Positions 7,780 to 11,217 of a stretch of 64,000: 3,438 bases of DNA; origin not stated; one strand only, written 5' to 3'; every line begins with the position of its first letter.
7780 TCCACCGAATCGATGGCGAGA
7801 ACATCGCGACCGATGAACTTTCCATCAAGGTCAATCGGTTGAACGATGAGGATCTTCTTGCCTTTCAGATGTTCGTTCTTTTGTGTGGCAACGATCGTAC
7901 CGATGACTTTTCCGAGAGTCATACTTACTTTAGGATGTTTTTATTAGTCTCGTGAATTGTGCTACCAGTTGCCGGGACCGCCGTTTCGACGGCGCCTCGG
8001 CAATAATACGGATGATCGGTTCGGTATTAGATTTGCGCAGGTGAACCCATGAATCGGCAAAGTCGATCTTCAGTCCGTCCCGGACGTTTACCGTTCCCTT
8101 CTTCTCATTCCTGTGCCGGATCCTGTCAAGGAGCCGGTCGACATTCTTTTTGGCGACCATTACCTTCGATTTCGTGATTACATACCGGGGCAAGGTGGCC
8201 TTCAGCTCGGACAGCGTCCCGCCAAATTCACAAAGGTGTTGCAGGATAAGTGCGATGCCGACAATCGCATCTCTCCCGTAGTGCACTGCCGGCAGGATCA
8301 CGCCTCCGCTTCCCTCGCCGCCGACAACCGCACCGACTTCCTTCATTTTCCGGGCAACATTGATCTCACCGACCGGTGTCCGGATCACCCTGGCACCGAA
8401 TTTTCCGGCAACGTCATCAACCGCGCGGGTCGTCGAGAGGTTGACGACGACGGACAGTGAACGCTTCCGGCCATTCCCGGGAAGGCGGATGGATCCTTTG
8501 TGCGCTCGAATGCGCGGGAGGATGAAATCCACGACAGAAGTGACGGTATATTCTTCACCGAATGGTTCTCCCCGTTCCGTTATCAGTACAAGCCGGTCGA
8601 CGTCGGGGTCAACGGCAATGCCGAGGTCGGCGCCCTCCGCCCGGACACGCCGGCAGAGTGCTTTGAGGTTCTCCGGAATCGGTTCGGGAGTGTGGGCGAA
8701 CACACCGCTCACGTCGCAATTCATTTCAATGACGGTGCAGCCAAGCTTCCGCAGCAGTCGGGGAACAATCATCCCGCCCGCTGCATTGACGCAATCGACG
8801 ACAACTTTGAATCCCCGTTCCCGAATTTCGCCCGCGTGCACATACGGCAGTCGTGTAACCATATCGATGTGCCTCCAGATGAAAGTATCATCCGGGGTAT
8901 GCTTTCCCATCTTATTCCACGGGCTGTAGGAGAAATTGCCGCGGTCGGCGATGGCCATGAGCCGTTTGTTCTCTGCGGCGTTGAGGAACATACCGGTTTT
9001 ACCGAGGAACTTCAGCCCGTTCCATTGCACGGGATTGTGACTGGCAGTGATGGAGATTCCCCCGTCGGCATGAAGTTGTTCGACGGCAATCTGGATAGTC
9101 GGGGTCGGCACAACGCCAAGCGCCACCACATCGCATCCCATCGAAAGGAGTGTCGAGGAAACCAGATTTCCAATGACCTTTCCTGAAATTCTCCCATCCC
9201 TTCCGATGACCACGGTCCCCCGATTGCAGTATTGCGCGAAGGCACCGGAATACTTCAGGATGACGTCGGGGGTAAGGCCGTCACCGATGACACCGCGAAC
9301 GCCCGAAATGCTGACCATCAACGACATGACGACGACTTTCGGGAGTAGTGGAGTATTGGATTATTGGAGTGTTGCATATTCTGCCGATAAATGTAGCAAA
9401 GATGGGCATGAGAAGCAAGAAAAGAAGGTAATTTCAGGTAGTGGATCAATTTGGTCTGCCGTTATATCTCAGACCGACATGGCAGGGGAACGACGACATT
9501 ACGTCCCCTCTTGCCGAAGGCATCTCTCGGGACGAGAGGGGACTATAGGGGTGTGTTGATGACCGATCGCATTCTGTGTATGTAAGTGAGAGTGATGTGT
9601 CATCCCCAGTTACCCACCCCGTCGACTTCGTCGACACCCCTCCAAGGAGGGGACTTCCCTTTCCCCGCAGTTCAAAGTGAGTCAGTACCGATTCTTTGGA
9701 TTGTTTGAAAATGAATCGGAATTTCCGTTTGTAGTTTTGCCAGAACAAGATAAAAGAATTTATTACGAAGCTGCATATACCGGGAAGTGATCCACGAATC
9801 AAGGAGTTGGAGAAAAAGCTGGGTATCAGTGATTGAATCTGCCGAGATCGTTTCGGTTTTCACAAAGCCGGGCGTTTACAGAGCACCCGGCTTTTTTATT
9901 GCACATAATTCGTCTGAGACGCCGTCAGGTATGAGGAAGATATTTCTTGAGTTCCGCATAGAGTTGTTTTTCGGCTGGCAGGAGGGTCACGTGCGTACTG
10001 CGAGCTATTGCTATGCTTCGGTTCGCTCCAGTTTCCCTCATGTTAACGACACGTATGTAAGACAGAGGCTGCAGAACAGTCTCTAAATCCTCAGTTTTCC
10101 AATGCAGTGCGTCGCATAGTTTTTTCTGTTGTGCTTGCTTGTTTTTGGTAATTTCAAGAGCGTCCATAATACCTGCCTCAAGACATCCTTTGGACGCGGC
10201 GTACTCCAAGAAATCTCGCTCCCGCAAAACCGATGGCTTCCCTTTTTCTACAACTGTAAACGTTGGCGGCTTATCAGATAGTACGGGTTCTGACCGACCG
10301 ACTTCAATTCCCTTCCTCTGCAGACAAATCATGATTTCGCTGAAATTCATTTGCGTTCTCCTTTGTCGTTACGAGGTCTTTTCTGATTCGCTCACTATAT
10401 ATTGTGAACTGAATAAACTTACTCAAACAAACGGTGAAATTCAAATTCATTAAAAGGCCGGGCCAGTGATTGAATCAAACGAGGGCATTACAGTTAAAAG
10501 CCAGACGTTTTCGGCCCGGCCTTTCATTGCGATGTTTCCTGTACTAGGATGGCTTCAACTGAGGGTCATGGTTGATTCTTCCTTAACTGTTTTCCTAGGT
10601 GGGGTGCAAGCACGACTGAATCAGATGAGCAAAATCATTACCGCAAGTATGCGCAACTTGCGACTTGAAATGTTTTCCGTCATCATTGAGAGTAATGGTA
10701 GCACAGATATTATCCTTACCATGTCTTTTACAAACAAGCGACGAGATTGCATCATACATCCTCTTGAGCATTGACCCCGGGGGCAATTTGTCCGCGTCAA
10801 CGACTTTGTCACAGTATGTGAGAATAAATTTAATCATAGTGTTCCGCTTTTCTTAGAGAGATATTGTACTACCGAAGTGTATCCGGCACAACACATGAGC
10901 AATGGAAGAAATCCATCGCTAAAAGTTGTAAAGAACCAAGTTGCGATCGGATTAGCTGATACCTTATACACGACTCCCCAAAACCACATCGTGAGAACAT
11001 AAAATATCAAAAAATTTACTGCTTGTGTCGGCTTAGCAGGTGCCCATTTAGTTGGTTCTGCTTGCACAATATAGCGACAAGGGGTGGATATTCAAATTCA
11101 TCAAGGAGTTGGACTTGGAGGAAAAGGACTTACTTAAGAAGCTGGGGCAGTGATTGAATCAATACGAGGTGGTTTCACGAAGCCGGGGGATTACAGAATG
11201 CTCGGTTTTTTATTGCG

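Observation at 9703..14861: A 5.1-kb AT-richer island is bounded by exact 26-bp direct repeats and has no integrase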

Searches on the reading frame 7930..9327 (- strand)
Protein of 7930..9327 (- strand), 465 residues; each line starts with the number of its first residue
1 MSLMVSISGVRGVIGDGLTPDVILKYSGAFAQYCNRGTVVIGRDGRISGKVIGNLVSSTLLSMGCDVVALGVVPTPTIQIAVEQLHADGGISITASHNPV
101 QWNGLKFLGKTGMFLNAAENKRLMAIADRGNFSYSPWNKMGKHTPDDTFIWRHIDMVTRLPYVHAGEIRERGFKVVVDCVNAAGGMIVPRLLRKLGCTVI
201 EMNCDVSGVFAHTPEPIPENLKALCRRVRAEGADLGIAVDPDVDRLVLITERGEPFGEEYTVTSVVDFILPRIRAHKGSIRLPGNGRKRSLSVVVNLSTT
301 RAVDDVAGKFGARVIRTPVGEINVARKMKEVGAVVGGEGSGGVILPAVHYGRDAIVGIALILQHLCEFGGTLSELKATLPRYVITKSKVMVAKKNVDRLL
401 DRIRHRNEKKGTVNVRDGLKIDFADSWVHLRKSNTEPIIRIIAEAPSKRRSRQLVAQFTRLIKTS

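Call 11: find_related_loci(query=window:7930-9327:-, collection=genome_contigs, flank=10000)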
Query window:7930-9327:- (465 aa) in genome_contigs; peptide patterns used: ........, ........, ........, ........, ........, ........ (x = any residue, [..] = any of these).
599 stretches matched a pattern (row limit reached: there are more); 541 encode a relative of the query (tblastn E <= 1e-3); the best 80 are kept; 80 distinct loci.
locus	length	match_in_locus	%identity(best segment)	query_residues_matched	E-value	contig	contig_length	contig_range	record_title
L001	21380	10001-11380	89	1-465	0e+0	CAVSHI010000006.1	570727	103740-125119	MAG: Ignavibacteriota bacterium isolate MFD01476.bin.1.124 genome assembly, contig: contig_68336, whole genome shotgun s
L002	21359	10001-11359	67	1-462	0e+0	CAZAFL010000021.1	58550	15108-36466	MAG TPA_asm: uncultured Chlorobiaceae bacterium isolate binchicken_co185_181 genome assembly, contig: NODE_698_length_58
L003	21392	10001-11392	68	1-462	0e+0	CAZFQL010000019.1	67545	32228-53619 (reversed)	MAG TPA_asm: uncultured Chlorobiaceae bacterium isolate SRP302447_co3_354 genome assembly, contig: NODE_1128_length_6754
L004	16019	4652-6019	65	1-465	0e+0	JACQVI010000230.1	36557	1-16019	MAG: Ignavibacteriae bacterium isolate NC_groundwater_1459_Ag_S-0.65um_45_22 S_p65_S5_coassembly_k141_4599877, whole gen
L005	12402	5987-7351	65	1-465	0e+0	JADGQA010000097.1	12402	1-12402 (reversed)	MAG: Bacteroidota bacterium isolate Chersky.3_21 contig-100_2346, whole genome shotgun sequence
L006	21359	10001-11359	65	1-462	0e+0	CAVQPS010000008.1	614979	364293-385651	MAG: uncultured Ignavibacteriales bacterium isolate MFD01476.bin.1.135 genome assembly, contig: contig_37303, whole geno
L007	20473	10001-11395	63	1-460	0e+0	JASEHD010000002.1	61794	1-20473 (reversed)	MAG: Bacteroidota bacterium isolate Yes70-14 NODE_2_length_61794_cov_5.695411, whole genome shotgun sequence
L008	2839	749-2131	65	1-460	0e+0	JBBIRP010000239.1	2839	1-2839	MAG: Ignavibacteriales bacterium isolate PFF170222_bin_352 NODE_5433_length_2839_cov_3.011494, whole genome shotgun sequ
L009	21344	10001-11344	65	1-458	0e+0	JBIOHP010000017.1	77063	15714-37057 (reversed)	MAG: Bacteroidota bacterium isolate GcC11-5 k141_830470_length_77063_cov_91.9914, whole genome shotgun sequence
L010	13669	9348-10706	63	1-463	0e+0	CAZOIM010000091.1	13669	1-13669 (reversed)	MAG TPA_asm: uncultured Ignavibacteriaceae bacterium isolate binchicken_co241_296 genome assembly, contig: NODE_4410_len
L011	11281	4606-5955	63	1-458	0e+0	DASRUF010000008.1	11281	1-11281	MAG TPA_asm: Bacteroidota bacterium isolate SMAG_U7915 k141_3670744, whole genome shotgun sequence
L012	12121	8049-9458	62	1-462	0e+0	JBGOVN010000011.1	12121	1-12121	MAG: Bacteroidota bacterium isolate OBJ_0618_7090110_114 k141_5784289_length_12121_cov_14.5953, whole genome shotgun seq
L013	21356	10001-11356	65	1-462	0e+0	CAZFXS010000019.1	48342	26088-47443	MAG TPA_asm: uncultured Chlorobiaceae bacterium isolate SRP237561_co1_246 genome assembly, contig: NODE_984_length_48342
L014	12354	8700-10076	64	1-464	0e+0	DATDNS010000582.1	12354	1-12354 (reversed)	MAG TPA_asm: Bacteroidota bacterium isolate SMAG_U443 k141_1624146, whole genome shotgun sequence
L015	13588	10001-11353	64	1-455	0e+0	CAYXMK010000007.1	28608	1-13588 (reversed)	MAG TPA_asm: uncultured Ignavibacteriaceae bacterium isolate binchicken_co274_38 genome assembly, contig: NODE_4219_leng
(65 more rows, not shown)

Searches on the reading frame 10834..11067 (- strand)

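Call 8: search_protein_families(library=pfam, proteins=[window:10834-11067:-], max_evalue=1)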
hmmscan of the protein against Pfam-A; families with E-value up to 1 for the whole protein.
window:10834-11067:- (77 aa): 0 families

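Call 9: search_protein_families(library=padloc, proteins=[window:10834-11067:-], max_evalue=1)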
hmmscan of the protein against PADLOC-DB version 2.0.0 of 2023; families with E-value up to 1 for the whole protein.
window:10834-11067:- (77 aa): 0 families

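Call 10: search_protein_families(library=ncbifam, proteins=[window:10834-11067:-], max_evalue=1)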
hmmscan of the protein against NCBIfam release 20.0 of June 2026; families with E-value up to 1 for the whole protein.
window:10834-11067:- (77 aa): 0 families

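Call 35: search_protein_families(library=phrogs, proteins=[window:10834-11067:-], max_evalue=0.1)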
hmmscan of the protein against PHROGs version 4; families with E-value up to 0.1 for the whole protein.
window:10834-11067:- (77 aa): 1 family
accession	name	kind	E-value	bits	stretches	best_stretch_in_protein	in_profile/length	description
phrog_27071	-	unknown function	0.053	14.7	0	22-38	25-41/50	-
